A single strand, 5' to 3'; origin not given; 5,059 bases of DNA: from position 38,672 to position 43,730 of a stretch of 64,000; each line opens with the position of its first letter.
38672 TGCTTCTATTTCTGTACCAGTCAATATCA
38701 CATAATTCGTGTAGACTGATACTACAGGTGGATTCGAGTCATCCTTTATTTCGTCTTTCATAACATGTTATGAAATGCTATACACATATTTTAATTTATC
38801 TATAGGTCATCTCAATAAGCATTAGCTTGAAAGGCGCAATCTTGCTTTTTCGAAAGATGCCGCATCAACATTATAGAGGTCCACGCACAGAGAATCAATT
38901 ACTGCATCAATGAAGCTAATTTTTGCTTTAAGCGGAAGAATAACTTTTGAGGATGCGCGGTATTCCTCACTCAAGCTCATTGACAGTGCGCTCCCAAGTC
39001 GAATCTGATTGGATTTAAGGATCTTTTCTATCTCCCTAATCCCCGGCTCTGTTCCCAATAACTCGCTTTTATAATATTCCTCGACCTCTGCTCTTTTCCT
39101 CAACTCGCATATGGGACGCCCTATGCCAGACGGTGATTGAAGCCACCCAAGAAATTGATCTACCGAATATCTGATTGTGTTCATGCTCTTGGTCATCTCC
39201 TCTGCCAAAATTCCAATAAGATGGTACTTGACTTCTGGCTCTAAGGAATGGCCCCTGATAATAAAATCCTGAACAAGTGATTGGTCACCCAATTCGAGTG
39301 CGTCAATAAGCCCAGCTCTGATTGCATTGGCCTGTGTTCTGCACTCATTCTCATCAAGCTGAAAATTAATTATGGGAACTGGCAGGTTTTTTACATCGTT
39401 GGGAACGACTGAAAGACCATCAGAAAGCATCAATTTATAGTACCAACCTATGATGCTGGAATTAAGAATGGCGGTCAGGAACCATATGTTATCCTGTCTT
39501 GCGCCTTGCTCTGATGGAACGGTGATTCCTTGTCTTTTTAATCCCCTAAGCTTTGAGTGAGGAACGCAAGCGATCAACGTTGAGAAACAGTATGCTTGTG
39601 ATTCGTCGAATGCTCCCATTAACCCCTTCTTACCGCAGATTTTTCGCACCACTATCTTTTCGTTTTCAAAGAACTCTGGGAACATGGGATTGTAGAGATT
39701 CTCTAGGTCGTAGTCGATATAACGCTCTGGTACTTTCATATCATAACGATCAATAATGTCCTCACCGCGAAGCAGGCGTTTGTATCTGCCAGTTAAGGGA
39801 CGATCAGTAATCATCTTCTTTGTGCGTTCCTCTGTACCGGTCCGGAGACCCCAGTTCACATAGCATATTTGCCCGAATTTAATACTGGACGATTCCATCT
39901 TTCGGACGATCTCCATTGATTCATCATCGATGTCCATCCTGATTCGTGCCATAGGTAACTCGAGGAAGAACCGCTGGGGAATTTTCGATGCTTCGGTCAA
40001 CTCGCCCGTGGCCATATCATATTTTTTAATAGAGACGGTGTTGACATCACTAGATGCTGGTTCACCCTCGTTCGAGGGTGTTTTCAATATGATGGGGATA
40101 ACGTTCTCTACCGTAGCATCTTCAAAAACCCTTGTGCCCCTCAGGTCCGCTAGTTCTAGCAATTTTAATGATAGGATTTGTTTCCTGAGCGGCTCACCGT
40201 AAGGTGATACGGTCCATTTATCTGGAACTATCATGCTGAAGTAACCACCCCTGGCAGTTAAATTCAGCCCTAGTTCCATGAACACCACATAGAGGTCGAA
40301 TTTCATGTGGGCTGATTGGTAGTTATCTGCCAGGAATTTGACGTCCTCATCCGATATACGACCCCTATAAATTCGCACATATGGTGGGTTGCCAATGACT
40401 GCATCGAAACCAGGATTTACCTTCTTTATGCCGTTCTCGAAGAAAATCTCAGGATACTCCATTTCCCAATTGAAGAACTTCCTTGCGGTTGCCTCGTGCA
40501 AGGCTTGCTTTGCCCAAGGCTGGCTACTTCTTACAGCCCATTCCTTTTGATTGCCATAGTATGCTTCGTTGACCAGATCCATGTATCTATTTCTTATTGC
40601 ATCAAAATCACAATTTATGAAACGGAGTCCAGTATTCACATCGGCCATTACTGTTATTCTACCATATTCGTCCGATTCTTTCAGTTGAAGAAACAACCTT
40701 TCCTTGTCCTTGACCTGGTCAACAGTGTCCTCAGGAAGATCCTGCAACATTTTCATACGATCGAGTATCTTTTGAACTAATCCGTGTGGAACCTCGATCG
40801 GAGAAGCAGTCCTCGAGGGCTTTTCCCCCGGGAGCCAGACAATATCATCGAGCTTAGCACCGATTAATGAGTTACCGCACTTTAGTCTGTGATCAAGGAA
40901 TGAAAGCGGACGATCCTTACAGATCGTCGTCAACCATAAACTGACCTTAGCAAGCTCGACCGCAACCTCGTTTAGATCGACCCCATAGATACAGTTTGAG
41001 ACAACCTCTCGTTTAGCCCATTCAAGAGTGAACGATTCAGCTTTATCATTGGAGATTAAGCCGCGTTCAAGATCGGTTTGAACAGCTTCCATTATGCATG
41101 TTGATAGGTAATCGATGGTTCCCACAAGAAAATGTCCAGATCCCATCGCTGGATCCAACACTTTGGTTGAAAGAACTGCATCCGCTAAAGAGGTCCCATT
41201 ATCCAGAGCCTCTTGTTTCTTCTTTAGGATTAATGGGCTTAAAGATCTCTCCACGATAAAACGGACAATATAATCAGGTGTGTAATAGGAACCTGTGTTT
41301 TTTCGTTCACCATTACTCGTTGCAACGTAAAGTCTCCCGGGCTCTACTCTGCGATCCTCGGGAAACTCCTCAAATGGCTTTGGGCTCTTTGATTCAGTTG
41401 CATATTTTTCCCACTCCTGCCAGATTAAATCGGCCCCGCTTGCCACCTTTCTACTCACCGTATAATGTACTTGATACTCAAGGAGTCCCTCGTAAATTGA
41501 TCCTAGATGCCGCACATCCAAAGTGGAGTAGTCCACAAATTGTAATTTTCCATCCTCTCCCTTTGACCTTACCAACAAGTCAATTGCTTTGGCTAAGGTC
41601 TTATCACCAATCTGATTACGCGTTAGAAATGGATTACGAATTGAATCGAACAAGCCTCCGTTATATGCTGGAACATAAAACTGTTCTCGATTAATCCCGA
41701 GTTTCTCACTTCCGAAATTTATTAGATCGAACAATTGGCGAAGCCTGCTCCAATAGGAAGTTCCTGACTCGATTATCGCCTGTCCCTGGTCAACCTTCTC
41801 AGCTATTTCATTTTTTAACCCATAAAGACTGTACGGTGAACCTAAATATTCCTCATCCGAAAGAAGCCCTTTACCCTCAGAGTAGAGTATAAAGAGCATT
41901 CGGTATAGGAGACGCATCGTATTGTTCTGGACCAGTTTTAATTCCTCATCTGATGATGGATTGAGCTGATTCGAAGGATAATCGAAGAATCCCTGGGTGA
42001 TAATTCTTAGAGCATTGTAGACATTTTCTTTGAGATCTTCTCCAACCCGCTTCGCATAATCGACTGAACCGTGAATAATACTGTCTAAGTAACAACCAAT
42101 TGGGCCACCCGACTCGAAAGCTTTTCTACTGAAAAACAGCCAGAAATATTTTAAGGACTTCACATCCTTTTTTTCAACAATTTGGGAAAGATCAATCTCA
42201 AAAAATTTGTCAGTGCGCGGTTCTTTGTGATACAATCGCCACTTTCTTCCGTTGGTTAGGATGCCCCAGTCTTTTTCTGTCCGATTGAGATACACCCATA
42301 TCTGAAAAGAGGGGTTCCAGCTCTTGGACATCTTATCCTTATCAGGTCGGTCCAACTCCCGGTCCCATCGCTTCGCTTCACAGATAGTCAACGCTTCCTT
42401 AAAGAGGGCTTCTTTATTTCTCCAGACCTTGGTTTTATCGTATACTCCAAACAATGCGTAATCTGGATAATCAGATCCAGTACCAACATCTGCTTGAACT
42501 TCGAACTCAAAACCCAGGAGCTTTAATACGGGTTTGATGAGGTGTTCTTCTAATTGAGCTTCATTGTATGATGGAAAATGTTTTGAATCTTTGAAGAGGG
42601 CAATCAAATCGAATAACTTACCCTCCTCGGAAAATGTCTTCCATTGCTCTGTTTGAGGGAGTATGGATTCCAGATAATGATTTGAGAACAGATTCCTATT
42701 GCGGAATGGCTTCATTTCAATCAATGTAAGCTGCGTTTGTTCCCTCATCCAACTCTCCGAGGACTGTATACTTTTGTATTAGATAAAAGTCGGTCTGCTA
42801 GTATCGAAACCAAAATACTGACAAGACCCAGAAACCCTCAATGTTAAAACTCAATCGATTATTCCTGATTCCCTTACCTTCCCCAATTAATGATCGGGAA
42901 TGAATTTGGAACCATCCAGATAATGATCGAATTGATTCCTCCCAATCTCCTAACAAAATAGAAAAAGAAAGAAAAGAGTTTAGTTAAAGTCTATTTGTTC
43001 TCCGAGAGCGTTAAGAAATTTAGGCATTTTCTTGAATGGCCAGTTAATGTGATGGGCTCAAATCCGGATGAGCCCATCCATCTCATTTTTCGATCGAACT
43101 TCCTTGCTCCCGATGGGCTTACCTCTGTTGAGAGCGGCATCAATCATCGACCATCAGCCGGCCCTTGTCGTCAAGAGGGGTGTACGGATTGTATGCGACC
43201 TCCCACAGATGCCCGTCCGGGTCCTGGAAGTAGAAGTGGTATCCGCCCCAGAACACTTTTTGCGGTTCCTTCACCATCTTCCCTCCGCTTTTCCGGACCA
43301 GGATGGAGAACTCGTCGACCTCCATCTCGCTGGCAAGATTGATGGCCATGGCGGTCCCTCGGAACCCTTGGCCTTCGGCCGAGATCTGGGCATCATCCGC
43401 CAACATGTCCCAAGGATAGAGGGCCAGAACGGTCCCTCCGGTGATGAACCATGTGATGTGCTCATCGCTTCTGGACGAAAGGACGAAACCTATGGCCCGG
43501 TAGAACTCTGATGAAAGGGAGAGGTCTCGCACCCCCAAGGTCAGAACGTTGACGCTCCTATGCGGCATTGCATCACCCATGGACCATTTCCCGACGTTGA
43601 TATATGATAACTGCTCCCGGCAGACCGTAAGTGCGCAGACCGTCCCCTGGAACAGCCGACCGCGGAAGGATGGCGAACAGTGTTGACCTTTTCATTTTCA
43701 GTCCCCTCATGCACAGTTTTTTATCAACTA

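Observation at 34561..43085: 8.5-kb integrated element in tRNA-Val, with intact att repeats and a defence cargo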

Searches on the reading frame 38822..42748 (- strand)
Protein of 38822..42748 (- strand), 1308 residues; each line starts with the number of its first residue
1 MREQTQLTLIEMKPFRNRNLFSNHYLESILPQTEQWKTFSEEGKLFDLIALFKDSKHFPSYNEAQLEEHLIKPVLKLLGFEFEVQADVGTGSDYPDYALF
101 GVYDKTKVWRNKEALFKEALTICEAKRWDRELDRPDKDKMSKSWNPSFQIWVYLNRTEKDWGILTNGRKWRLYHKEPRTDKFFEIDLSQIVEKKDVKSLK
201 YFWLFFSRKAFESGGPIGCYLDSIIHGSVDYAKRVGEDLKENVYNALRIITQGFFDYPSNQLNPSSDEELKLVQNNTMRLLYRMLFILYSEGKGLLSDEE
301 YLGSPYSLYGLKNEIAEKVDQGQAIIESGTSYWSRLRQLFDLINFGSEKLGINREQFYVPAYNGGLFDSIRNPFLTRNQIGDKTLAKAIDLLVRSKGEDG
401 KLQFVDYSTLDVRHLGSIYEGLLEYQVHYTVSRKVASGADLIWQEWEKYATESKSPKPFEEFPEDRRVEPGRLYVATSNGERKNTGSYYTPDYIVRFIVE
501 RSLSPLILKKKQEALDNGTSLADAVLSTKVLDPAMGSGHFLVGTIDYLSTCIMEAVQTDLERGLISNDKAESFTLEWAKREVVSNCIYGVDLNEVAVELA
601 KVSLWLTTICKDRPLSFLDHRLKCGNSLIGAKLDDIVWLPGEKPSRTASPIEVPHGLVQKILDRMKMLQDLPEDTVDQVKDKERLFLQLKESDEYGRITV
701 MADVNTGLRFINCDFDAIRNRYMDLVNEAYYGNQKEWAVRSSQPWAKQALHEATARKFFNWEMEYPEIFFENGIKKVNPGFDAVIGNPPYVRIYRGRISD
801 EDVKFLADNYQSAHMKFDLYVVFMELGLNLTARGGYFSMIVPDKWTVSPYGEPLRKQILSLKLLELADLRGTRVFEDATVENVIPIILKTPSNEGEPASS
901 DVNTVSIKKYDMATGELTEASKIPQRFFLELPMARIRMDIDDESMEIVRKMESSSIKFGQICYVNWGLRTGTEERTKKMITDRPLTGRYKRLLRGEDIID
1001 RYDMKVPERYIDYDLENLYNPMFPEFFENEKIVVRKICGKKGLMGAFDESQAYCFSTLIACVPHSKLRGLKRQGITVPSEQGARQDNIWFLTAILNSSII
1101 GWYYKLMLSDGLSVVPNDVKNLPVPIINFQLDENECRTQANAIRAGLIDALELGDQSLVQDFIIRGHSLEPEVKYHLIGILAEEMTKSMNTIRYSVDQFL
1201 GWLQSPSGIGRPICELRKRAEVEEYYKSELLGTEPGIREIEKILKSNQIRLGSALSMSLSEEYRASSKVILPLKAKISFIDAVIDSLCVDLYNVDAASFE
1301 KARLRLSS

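Call 7: search_protein_families(library=pfam, proteins=[window:38822-42748:-], max_evalue=0.01)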
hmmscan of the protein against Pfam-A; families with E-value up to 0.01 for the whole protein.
window:38822-42748:- (1308 aa): 4 families
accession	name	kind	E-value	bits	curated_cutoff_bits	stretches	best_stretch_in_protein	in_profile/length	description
PF07669.17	Eco57I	-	1.3e-34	120.1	25.3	1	585-875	1-171/171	Eco57I restriction-modification methylase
PF12950.13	TaqI_C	-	1.6e-12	48.2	26.5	1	991-1124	2-118/118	TaqI-like C-terminal specificity domain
PF02384.22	N6_Mtase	-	1.5e-11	44.6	20.4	1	480-611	20-104/311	N-6 DNA Methylase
PF20473.4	MmeI_Mtase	-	2.3e-08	34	27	1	519-609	12-87/259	MmeI, DNA-methyltransferase domain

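Call 8: search_protein_families(library=ncbifam, proteins=[window:38822-42748:-], max_evalue=0.01)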
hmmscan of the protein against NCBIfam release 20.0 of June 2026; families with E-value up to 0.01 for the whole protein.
window:38822-42748:- (1308 aa): 6 families
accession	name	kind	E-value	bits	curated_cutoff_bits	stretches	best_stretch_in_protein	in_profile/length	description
NF033452.1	BREX_1_MTaseX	exception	2.4e-27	95.3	500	1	489-974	254-705/1210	BREX-1 system adenine-specific DNA-methyltransferase PglX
NF033455.1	BREX_6_MTaseX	exception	8.1e-19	66.7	900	2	780-895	554-666/1319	BREX-6 system adenine-specific DNA-methyltransferase PglX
TIGR02987.1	met_A_Alw26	exception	2.9e-13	49.4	353.5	1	811-1132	159-460/523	Alw26I/Eco31I/Esp3I family type II restriction adenine-specific DNA-methyltransferase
NF033451.1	BREX_2_MTaseX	equivalog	1.6e-12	46.1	400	1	471-608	181-290/1185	BREX-2 system adenine-specific DNA-methyltransferase PglX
NF033454.1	BREX_5_MTaseX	exception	8.4e-09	33.6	900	1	528-607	303-367/1404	BREX-5 system adenine-specific DNA-methyltransferase PglX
NF047738.1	antiphage_MADS2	equivalog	3.4e-05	22.4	720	1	526-607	331-408/654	methylation-associated defense system DNA methyltransferase MAD2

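Call 9: search_protein_families(library=phrogs, proteins=[window:38822-42748:-], max_evalue=0.01)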
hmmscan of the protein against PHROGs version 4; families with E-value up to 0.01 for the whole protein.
window:38822-42748:- (1308 aa): 6 families
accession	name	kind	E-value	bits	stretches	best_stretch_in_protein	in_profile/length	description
phrog_25988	-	unknown function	8.2e-68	229.8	2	467-791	531-865/1429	-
phrog_31645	-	unknown function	3.2e-27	96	2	522-634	470-576/1075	-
phrog_16674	-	other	6.5e-25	88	1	780-893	674-787/1364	DNA methyltransferase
phrog_2713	-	unknown function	2e-07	31.4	1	480-608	186-267/520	-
phrog_1600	-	other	5.9e-06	26.1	1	775-894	124-241/489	DNA methyltransferase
phrog_3689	-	other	0.00097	19.3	1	773-845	60-119/348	DNA methyltransferase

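Call 10: search_protein_families(library=padloc, proteins=[window:38822-42748:-], max_evalue=0.01)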
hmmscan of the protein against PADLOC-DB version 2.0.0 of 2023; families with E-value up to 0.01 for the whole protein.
window:38822-42748:- (1308 aa): 66 families (the best 25 are shown)
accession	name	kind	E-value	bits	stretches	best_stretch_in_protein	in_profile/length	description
PDLC02643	DrmMI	-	6.3e-100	333.7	2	468-841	539-932/1347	DrmMI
PDLC02638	DrmMI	-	6.3e-80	267.5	2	468-841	538-934/935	DrmMI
PDLC03613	REase_MTase_IIG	-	7.9e-71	237.1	1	11-803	6-768/1250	Type IIG restriction enzyme-methyltransferase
PDLC03618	REase_MTase_IIG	-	4e-45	151.6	2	469-841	533-928/1429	Type IIG restriction enzyme-methyltransferase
PDLC03604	REase_MTase_IIG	-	3.8e-42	142.4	2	759-894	520-652/1011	Type IIG restriction enzyme-methyltransferase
PDLC02645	DrmMI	-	3.3e-41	139.3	2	473-632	537-714/772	DrmMI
PDLC03622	REase_MTase_IIG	-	3.5e-41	138.6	4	577-635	590-648/1524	Type IIG restriction enzyme-methyltransferase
PDLC02639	DrmMI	-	6.3e-38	128.6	3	471-636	237-392/803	DrmMI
PDLC03620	REase_MTase_IIG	-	1.2e-36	123.8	1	191-631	285-726/1378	Type IIG restriction enzyme-methyltransferase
PDLC03611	REase_MTase_IIG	-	9.8e-36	120.7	2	471-632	503-655/1532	Type IIG restriction enzyme-methyltransferase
PDLC02644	DrmMI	-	4e-35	119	1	468-791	48-392/988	DrmMI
PDLC03629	REase_MTase_IIG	-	6.8e-35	118.2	2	280-635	200-540/1182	Type IIG restriction enzyme-methyltransferase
PDLC03614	REase_MTase_IIG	-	1.7e-34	116.7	1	273-633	307-683/1584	Type IIG restriction enzyme-methyltransferase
PDLC03612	REase_MTase_IIG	-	5.1e-34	115.6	1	676-997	709-1032/1247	Type IIG restriction enzyme-methyltransferase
PDLC03609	REase_MTase_IIG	-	1.9e-33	113.3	2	482-630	369-533/1066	Type IIG restriction enzyme-methyltransferase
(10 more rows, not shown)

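Call 75: search_solved_structures(query=window:38822-42748:-, max_evalue=0.001)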
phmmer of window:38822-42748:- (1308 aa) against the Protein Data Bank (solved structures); distinct sequences matched with E-value up to 0.001: 3.
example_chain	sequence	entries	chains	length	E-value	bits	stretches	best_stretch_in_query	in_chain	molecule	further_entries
8cxz_A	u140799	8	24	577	8e-14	53.6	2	775-893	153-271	Site-specific DNA-methyltransferase (adenine-specific)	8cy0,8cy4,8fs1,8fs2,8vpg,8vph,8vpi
7lni_A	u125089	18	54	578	8e-14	53.6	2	775-893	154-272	Site-specific DNA-methyltransferase (adenine-specific)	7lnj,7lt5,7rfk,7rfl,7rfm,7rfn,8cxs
8c45_A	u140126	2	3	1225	5.5e-05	24.3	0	780-881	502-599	site-specific DNA-methyltransferase (adenine-specific)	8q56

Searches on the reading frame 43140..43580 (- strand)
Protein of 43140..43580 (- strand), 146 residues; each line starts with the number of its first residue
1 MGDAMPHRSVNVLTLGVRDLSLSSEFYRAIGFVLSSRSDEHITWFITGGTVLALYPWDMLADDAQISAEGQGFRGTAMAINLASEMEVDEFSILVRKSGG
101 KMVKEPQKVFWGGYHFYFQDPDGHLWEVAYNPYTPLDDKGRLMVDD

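Call 7: search_protein_families(library=pfam, proteins=[window:43140-43580:-], max_evalue=0.01)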
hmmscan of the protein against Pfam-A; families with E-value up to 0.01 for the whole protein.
window:43140-43580:- (146 aa): 2 families
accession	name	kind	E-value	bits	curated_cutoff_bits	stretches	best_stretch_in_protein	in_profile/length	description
PF00903.31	Glyoxalase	-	5.9e-13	49.7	20.6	1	11-128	3-121/121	Glyoxalase/Bleomycin resistance protein/Dioxygenase superfamily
PF12681.13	Glyoxalase_2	-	0.00064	20.1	30.1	1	15-129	6-114/118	Glyoxalase-like domain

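Call 11: find_encoding_contigs(protein=window:43140-43580:-, flank=10000, max_places=6)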
Protein window:43140-43580:- (146 aa): 14 contigs read that carry it; 6 places shown.
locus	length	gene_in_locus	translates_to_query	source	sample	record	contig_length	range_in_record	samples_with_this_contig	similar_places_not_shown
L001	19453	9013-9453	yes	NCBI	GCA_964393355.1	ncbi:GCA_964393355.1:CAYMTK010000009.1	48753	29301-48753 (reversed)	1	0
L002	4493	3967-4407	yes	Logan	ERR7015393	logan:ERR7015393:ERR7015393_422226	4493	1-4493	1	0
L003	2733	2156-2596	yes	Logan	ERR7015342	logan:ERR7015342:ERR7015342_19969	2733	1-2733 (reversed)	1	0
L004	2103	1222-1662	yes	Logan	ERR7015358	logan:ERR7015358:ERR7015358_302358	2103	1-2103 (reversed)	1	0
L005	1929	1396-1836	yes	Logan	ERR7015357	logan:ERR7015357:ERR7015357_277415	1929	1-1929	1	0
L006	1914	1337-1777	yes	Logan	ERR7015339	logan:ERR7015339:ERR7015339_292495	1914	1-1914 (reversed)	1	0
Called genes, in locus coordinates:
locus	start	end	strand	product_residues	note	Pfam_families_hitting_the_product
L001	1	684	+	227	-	?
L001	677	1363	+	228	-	PF01865:PhoU_div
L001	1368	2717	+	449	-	PF02878:PGM_PMM_I, PF02879:PGM_PMM_II, PF02880:PGM_PMM_III, PF00408:PGM_PMM_IV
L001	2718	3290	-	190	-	PF01925:TauE (weak), PF01169:GDT1, PF03596:Cad (weak), PF01169:GDT1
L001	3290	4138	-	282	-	PF00491:Arginase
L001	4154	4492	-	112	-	PF21485:IF5A-like_N, PF01287:eIF-5a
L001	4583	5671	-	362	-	PF01798:Nop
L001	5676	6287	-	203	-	PF00596:Aldolase_II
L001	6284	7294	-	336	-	PF01008:IF-2B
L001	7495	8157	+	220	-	PF01022:HTH_5 (weak)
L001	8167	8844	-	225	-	PF01872:RibD_C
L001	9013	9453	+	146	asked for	PF00903:Glyoxalase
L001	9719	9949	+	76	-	-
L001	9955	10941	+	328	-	PF00814:TsaD, PF22521:HypF_C_2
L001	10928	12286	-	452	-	PF01368:DHH, PF02272:DHHA1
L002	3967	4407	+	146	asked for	PF00903:Glyoxalase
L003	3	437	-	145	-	?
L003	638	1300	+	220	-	PF01022:HTH_5 (weak)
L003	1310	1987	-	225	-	PF01872:RibD_C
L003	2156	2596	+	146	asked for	PF00903:Glyoxalase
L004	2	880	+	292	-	?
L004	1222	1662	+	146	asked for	PF00903:Glyoxalase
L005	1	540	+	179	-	?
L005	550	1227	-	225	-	PF01872:RibD_C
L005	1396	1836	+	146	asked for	PF00903:Glyoxalase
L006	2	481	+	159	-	?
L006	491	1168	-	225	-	PF01872:RibD_C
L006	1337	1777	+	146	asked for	PF00903:Glyoxalase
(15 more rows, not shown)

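Call 106: search_protein_families(library=pfam, proteins=[L004:2-880:+], max_evalue=0.001)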
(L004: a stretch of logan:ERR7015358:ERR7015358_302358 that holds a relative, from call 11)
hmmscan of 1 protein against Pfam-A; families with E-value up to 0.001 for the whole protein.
L004:2-880:+ (292 aa): 2 families
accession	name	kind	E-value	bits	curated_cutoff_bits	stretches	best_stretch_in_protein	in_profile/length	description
PF02371.22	Transposase_20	-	1.4e-22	80.3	21.3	1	170-255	2-86/87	Transposase IS116/IS110/IS902 family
PF01548.23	DEDD_Tnp_IS110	-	2e-19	70.3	29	1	6-109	44-152/155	Transposase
